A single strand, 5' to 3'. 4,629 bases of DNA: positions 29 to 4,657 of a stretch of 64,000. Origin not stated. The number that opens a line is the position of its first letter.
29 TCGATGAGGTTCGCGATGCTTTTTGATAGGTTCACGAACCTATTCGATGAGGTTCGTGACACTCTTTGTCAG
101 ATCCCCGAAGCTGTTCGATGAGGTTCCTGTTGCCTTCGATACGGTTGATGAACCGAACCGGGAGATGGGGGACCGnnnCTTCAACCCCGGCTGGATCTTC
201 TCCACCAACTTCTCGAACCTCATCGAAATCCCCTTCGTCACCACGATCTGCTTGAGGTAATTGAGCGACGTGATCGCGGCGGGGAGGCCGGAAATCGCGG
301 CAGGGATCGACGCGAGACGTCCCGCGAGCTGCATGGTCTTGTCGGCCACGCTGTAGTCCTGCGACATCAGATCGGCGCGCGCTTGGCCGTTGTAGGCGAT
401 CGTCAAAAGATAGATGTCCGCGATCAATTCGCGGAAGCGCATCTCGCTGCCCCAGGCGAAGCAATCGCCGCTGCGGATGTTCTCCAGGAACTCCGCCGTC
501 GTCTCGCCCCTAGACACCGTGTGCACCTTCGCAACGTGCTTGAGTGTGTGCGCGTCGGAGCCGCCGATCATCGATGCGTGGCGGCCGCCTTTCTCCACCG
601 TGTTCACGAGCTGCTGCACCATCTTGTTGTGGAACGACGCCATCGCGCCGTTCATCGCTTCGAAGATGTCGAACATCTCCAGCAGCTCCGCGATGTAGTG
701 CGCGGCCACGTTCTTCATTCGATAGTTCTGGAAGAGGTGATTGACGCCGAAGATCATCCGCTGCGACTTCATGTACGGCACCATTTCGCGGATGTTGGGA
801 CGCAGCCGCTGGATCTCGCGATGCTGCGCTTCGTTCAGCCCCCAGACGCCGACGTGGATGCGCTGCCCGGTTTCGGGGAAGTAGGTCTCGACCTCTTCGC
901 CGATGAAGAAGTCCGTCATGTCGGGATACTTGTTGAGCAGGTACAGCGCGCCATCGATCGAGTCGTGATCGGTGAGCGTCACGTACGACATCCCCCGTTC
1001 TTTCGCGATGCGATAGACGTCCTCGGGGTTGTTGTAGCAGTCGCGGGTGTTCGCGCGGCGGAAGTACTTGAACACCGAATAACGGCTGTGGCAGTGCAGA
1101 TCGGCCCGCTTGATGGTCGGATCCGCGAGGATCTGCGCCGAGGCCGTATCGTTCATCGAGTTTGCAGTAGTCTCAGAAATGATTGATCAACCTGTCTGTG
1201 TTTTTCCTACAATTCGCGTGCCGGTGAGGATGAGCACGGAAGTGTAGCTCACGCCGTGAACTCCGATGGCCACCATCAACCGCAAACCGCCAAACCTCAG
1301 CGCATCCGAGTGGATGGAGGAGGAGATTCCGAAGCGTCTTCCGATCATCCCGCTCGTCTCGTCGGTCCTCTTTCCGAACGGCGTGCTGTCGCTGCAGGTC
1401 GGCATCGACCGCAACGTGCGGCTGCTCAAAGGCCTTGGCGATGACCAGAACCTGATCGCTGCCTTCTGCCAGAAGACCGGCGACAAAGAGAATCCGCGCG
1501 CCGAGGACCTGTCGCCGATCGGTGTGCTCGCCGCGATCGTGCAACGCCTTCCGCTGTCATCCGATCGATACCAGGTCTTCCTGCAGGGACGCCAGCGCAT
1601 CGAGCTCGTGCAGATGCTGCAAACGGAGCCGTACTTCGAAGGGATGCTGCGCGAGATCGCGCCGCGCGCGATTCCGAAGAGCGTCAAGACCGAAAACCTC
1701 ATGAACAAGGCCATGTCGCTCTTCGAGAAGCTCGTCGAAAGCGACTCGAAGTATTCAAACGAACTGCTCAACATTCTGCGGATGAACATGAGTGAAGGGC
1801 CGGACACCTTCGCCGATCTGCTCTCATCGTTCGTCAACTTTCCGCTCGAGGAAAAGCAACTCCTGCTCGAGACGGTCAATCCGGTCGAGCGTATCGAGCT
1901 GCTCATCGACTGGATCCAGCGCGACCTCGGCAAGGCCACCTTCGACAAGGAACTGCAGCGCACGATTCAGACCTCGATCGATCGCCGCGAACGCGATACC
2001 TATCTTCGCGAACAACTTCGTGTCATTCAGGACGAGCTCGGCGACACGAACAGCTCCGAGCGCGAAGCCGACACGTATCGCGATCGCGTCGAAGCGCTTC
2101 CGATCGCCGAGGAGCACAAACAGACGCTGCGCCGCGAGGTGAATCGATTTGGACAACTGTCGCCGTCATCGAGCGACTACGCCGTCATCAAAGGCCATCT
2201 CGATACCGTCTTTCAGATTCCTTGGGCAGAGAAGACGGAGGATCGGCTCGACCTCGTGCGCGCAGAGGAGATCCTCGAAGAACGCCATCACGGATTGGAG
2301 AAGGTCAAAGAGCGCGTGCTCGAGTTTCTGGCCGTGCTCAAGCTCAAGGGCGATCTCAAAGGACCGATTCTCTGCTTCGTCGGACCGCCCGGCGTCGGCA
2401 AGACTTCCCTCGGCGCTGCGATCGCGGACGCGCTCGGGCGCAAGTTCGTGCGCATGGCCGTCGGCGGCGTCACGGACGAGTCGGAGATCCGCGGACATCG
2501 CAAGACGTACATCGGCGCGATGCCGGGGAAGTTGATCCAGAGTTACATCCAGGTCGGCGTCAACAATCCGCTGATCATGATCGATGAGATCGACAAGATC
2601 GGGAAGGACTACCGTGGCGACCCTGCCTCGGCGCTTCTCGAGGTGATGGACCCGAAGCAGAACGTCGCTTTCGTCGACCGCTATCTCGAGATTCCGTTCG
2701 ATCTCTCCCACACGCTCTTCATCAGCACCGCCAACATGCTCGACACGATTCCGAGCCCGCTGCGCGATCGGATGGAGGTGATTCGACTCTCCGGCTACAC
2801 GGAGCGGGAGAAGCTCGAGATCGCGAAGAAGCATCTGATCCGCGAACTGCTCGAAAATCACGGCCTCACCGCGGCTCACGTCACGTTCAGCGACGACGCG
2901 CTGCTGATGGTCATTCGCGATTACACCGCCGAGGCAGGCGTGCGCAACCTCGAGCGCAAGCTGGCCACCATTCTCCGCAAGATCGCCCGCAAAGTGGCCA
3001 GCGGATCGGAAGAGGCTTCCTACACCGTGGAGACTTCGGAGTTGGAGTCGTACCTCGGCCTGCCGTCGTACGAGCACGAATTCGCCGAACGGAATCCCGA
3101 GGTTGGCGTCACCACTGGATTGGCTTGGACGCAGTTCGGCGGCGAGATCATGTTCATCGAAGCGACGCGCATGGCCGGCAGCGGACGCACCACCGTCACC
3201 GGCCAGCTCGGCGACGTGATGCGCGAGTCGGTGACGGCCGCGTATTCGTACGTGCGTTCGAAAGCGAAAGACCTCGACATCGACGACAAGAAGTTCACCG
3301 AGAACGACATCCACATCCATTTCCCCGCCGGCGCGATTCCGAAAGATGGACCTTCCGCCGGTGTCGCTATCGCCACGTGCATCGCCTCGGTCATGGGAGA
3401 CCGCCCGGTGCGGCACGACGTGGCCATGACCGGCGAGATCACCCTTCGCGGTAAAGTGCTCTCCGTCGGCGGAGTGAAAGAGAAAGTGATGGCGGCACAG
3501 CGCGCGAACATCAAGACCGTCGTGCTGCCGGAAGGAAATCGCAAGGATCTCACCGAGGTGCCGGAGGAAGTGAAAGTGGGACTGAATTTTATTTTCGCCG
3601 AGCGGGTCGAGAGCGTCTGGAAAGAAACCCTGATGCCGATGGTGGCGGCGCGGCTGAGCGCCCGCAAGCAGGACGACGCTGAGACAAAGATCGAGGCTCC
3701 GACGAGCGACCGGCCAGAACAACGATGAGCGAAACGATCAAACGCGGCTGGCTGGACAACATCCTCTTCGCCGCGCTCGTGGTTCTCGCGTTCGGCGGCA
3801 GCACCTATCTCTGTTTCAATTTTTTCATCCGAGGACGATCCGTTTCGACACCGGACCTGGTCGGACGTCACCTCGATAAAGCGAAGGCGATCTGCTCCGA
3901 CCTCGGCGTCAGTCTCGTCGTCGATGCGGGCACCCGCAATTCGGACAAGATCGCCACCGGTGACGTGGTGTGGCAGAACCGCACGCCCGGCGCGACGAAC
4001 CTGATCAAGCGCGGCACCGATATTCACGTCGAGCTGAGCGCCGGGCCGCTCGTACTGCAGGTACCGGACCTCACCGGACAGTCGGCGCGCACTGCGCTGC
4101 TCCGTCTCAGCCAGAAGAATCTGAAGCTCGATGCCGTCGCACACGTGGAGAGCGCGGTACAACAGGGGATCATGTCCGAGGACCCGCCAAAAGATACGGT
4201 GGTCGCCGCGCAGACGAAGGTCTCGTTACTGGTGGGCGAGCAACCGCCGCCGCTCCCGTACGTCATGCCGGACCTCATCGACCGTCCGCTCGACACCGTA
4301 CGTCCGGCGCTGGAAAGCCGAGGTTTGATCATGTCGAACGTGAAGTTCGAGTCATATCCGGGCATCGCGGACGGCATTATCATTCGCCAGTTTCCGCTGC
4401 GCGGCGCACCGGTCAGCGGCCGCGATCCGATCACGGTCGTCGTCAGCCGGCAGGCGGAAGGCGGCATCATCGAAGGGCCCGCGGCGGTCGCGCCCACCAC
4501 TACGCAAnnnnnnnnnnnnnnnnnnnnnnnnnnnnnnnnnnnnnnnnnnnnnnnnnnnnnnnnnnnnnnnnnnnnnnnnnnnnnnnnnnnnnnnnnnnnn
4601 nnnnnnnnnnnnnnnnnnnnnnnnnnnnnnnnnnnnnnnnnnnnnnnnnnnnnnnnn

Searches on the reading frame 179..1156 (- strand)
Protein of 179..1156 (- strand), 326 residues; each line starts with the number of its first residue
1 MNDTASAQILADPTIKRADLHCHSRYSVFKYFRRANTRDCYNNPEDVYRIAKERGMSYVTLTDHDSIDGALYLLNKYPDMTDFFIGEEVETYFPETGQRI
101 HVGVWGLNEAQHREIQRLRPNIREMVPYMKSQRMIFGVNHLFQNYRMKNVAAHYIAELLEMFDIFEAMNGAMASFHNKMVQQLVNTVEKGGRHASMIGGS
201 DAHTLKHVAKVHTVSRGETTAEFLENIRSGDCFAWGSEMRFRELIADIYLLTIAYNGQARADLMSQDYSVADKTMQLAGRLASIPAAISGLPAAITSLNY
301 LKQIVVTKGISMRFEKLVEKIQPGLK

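Call 60: search_protein_families(library=pfam, proteins=[window:179-1156:-], max_evalue=0.00001)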
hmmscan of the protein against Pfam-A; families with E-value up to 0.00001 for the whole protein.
window:179-1156:- (326 aa): 1 family
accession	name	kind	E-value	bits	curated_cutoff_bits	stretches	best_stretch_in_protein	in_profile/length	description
PF13263.12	PHP_C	-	1.4e-07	31.4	21.3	1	195-232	17-56/56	PHP-associated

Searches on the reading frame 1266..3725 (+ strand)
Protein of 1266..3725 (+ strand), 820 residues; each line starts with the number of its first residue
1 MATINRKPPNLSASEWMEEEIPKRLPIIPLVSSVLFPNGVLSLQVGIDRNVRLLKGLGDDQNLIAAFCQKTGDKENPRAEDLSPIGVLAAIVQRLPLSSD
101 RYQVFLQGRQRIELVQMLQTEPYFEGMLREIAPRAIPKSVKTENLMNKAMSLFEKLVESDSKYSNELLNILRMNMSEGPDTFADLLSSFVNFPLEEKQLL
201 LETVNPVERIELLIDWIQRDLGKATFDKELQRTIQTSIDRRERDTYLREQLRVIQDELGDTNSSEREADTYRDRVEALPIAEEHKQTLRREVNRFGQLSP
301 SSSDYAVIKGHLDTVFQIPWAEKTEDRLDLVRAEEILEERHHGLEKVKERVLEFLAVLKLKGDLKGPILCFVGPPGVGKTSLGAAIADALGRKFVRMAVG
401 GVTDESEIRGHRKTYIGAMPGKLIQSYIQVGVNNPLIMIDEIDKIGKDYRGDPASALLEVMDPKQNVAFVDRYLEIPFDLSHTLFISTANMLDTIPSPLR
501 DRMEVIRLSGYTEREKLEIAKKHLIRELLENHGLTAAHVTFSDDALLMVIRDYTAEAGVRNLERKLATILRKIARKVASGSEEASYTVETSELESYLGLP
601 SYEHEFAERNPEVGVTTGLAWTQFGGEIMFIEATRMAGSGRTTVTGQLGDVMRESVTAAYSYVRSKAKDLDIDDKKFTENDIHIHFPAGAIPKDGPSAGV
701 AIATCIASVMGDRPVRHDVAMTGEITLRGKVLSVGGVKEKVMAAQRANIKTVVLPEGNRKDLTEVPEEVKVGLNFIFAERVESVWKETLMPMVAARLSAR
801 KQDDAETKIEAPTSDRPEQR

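Call 60: search_protein_families(library=pfam, proteins=[window:1266-3725:+], max_evalue=0.00001)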
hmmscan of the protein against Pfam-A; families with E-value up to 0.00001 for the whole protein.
window:1266-3725:+ (820 aa): 7 families
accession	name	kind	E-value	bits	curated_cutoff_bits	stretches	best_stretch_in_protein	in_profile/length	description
PF05362.19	Lon_C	-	3.2e-87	291.9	21.1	1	588-789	2-203/205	Lon protease (S16) C-terminal proteolytic domain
PF02190.22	LON_substr_bdg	-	8.9e-39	133.9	28.7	1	25-219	2-200/200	ATP-dependent protease La (LON) substrate-binding domain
PF00004.35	AAA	-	2.3e-23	83.5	21.2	1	369-508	1-128/131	ATPase family associated with various cellular activities (AAA)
PF22667.2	Lon_lid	-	1e-21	76.8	27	1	530-583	1-54/57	Lon protease AAA+ ATPase lid domain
PF13541.12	ChlI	-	2.1e-10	41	27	1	631-758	1-121/121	Subunit ChlI of Mg-chelatase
PF07728.20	AAA_5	-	1e-06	29.3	22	1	369-502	2-138/139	AAA domain (dynein-related subfamily)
PF07724.20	AAA_2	-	2.9e-06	27.9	27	1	370-529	7-160/166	AAA domain (Cdc48 subfamily)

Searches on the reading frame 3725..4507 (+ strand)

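Call 60: search_protein_families(library=pfam, proteins=[window:3725-4507:+], max_evalue=0.00001)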
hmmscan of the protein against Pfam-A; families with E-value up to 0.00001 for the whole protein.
window:3725-4507:+ (261 aa): 1 family
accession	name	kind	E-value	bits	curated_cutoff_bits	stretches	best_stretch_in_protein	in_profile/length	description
PF03793.24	PASTA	-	4.1e-25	87.9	23.2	2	42-105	3-63/64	PASTA domain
